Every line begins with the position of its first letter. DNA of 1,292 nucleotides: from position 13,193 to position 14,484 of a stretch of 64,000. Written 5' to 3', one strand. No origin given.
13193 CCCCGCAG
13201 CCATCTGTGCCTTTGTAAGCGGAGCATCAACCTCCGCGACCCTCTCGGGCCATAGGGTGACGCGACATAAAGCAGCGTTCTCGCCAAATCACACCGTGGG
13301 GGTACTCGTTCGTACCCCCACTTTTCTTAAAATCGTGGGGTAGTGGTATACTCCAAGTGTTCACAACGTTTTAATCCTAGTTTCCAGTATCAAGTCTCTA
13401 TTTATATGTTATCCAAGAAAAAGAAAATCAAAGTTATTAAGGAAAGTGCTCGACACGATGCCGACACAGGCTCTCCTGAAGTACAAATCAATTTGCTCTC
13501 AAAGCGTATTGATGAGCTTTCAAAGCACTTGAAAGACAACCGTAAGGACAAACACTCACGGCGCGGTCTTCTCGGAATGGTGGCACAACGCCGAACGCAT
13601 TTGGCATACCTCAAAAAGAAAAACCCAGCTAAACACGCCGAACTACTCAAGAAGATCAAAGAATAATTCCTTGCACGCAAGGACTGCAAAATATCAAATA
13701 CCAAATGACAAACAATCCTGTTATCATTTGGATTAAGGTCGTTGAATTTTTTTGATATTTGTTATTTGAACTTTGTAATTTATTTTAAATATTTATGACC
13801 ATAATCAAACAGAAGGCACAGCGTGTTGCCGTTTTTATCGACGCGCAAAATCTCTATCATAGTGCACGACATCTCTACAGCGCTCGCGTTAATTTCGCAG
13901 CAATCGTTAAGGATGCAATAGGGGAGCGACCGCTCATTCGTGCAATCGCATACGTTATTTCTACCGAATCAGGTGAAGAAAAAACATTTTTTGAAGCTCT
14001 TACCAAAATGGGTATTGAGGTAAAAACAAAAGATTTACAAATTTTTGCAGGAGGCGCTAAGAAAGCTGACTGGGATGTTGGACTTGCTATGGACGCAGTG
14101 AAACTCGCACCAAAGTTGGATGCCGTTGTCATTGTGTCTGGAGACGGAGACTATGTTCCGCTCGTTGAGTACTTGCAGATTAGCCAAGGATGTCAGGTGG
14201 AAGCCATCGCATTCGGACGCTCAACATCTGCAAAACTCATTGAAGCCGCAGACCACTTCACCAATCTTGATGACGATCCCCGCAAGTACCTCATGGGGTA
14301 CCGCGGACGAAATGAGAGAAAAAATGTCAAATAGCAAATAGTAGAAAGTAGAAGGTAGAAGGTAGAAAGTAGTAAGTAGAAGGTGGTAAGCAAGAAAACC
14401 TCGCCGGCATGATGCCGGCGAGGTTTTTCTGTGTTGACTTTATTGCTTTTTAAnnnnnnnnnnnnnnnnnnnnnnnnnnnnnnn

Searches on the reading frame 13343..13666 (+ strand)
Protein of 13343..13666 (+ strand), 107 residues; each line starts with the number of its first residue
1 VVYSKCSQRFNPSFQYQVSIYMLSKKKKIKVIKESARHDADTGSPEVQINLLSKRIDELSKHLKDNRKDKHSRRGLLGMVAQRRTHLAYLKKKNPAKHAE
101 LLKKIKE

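Call 53: search_protein_families(library=pfam, proteins=[window:13343-13666:+], max_evalue=0.001)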
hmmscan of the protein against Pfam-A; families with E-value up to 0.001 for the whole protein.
window:13343-13666:+ (107 aa): 1 family
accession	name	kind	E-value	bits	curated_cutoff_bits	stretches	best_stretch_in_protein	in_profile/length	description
PF00312.27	Ribosomal_S15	-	5.4e-28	97.4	31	1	28-105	1-78/81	Ribosomal protein S15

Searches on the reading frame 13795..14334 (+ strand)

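Call 53: search_protein_families(library=pfam, proteins=[window:13795-14334:+], max_evalue=0.001)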
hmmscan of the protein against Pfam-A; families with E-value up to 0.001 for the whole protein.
window:13795-14334:+ (179 aa): 1 family
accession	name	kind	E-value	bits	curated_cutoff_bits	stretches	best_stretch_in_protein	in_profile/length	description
PF01936.24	NYN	-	5.2e-36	124.8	24.2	1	10-158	1-144/145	NYN domain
